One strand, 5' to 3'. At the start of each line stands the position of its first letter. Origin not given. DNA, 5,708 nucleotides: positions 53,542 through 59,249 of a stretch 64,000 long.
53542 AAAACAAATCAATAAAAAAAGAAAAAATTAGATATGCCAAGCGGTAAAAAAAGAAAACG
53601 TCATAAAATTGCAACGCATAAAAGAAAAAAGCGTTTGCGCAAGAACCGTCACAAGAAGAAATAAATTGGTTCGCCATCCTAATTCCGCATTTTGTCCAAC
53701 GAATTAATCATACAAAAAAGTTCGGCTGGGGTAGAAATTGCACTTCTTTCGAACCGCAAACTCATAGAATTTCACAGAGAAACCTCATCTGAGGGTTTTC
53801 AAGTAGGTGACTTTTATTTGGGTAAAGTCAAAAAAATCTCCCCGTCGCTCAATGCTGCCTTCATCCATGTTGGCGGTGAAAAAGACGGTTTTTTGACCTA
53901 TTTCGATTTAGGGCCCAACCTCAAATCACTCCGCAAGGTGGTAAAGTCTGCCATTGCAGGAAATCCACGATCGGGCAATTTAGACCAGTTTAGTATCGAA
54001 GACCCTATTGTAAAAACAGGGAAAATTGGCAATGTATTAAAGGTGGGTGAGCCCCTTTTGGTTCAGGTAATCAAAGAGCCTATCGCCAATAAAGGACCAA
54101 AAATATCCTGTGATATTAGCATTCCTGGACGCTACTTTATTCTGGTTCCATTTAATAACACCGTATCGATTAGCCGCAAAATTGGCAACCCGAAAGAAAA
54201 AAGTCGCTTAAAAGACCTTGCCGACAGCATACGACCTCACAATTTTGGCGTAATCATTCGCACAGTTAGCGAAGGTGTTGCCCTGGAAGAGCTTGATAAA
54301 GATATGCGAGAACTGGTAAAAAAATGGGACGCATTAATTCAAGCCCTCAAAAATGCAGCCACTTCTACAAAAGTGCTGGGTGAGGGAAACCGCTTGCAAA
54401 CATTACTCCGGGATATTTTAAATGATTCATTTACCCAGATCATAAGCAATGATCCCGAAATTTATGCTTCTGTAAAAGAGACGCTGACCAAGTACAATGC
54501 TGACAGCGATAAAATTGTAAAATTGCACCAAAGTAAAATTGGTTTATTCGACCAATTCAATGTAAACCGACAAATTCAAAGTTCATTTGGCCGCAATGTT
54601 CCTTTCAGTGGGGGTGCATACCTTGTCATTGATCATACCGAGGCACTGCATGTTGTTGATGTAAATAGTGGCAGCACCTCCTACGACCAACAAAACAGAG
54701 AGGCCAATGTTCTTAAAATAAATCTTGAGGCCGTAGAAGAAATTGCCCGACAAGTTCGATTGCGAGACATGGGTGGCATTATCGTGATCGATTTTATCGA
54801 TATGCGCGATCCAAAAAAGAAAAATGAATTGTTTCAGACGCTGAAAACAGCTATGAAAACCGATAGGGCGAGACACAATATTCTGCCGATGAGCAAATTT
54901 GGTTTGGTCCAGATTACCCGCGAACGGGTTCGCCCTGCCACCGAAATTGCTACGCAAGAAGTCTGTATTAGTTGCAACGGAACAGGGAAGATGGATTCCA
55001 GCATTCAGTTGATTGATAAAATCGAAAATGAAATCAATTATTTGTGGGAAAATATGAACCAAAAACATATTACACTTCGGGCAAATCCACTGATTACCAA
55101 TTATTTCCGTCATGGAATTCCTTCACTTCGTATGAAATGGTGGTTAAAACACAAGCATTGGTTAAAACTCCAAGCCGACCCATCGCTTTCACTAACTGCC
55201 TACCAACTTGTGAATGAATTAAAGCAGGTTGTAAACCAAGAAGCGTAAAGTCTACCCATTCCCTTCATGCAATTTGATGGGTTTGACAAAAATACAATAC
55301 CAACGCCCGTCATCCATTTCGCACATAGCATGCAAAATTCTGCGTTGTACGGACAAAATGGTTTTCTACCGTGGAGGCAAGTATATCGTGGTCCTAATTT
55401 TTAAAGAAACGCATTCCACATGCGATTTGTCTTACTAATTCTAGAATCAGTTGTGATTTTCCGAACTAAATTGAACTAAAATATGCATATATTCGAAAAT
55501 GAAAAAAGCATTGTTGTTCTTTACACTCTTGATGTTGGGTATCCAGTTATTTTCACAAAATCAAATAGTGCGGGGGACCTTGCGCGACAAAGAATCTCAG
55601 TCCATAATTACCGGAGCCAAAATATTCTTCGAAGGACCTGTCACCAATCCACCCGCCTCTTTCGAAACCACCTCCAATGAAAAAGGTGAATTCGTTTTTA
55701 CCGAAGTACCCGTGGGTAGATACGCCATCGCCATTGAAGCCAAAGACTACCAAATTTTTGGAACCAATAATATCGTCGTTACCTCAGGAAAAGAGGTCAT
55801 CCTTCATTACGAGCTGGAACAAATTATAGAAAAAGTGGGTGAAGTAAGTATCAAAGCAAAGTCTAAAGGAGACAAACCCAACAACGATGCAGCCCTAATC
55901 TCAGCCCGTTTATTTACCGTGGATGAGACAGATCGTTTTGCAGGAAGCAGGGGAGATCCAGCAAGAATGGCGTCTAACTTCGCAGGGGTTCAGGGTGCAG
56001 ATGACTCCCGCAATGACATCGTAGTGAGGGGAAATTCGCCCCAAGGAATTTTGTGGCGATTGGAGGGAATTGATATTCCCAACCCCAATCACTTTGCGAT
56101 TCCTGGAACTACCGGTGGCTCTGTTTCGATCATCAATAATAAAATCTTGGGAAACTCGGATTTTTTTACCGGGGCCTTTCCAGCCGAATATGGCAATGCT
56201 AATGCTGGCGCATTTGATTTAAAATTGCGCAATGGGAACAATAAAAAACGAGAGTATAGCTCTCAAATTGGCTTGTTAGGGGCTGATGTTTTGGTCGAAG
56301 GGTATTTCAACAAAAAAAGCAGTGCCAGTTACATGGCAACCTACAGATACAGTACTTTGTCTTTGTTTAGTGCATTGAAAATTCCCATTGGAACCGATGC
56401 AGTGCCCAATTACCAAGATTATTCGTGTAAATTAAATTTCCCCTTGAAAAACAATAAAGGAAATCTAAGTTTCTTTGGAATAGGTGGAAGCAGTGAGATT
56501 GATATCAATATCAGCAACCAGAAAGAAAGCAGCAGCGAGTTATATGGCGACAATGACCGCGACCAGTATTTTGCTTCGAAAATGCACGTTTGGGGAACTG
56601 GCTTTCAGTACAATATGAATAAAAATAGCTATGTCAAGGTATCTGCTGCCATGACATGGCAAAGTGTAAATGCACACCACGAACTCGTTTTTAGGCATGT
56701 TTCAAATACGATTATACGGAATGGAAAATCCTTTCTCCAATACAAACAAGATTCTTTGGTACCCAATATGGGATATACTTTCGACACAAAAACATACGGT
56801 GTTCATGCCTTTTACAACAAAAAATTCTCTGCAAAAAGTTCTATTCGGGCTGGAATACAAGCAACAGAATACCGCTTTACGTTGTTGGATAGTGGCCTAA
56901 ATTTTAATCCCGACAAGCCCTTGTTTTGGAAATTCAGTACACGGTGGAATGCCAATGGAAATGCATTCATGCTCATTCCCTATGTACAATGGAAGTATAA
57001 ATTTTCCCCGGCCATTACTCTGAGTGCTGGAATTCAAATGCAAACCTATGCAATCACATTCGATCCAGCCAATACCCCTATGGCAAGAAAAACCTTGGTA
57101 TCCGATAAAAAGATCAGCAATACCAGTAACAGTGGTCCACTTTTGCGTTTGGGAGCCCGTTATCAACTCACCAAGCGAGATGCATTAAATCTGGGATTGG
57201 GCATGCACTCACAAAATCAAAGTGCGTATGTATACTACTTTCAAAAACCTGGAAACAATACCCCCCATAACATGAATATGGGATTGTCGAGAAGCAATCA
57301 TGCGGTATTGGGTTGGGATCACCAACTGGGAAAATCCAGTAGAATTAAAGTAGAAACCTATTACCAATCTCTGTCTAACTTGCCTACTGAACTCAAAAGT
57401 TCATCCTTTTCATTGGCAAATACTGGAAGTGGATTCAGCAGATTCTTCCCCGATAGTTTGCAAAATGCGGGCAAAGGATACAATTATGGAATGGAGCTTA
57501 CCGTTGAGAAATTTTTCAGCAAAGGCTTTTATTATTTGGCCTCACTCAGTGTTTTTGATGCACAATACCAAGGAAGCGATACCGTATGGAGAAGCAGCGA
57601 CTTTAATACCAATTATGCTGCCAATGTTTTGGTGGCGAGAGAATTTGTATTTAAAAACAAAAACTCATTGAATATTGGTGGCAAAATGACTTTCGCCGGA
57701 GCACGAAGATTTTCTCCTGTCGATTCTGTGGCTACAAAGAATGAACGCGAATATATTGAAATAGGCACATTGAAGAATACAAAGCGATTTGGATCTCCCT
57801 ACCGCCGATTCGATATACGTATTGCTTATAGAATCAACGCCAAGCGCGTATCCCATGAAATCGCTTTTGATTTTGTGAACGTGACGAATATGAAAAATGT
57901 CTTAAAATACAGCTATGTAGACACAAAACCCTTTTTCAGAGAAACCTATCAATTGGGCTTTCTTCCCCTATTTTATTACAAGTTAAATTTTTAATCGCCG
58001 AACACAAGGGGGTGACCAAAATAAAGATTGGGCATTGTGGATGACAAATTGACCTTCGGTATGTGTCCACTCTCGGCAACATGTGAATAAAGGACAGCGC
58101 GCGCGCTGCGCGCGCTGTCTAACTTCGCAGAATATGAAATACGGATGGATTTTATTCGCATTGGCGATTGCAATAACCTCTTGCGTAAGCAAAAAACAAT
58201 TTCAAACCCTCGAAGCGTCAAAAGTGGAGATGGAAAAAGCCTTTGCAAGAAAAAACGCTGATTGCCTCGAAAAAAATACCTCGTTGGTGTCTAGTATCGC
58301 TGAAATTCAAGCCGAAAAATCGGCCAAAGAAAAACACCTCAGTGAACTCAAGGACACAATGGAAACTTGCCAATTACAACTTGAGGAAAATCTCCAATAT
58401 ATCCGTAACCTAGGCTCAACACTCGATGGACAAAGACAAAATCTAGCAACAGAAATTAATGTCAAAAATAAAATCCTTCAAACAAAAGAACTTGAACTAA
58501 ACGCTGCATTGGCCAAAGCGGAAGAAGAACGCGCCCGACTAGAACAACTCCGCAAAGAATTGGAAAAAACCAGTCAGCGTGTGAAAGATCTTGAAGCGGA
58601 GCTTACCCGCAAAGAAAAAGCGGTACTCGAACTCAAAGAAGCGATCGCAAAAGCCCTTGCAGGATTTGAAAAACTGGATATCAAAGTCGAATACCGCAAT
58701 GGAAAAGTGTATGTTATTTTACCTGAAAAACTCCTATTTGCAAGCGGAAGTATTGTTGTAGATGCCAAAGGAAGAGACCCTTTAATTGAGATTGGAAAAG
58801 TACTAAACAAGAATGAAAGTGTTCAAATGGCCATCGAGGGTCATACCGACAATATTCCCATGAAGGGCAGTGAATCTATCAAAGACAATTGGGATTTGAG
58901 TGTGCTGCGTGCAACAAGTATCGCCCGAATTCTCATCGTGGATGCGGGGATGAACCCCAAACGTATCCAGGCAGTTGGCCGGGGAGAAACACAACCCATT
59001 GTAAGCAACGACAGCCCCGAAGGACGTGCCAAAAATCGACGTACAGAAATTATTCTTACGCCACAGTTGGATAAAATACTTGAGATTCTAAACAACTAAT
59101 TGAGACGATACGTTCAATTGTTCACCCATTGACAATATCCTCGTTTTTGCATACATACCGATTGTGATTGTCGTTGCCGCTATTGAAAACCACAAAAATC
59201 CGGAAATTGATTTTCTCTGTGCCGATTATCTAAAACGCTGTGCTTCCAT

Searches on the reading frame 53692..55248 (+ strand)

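Call 83: search_protein_families(library=pfam, proteins=[window:53692-55248:+], max_evalue=0.0001)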
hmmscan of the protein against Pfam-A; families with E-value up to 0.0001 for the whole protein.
window:53692-55248:+ (518 aa): 1 family
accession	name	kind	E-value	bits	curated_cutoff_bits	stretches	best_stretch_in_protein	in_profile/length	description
PF10150.14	RNase_E_G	-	3.7e-94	315.6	25.5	1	143-413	1-270/270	Ribonuclease E/G family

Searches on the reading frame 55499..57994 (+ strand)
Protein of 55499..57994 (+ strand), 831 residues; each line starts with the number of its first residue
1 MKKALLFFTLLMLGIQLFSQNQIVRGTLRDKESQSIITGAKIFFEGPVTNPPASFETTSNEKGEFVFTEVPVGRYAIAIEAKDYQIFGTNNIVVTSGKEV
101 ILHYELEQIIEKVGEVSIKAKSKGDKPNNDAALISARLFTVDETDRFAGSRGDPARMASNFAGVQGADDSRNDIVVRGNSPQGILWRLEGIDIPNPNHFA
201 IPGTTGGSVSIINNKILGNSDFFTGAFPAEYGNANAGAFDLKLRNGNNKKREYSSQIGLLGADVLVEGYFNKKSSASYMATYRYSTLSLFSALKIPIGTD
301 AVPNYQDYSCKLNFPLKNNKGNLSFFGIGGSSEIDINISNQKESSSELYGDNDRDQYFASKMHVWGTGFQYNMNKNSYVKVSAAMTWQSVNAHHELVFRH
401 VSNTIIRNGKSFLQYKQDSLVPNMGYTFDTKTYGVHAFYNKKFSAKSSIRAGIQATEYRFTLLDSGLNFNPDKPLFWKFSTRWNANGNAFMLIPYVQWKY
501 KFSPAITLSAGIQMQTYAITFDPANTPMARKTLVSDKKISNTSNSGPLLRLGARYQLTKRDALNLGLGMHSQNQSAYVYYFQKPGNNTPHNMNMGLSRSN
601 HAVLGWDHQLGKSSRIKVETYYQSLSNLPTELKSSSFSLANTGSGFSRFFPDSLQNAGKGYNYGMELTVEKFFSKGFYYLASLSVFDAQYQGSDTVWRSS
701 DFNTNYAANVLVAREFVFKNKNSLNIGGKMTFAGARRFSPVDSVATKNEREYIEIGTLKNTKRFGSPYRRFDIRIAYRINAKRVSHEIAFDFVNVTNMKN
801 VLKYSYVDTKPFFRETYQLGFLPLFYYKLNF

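Call 83: search_protein_families(library=pfam, proteins=[window:55499-57994:+], max_evalue=0.0001)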
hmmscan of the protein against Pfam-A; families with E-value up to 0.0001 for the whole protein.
window:55499-57994:+ (831 aa): 2 families
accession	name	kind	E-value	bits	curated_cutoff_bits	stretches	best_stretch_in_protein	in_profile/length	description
PF13620.12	CarboxypepD_reg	-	8.1e-10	39.4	32.3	1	24-104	2-79/82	Carboxypeptidase regulatory-like domain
PF13715.12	CarbopepD_reg_2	-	1.8e-05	25.1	32.2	1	24-115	1-85/88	CarboxypepD_reg-like domain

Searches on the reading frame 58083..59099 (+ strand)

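Call 83: search_protein_families(library=pfam, proteins=[window:58083-59099:+], max_evalue=0.0001)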
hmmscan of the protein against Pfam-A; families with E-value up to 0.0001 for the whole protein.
window:58083-59099:+ (338 aa): 1 family
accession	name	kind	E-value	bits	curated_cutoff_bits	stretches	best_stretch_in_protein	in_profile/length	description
PF00691.25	OmpA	-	3.2e-19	69.5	27.2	1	218-319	1-98/98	OmpA family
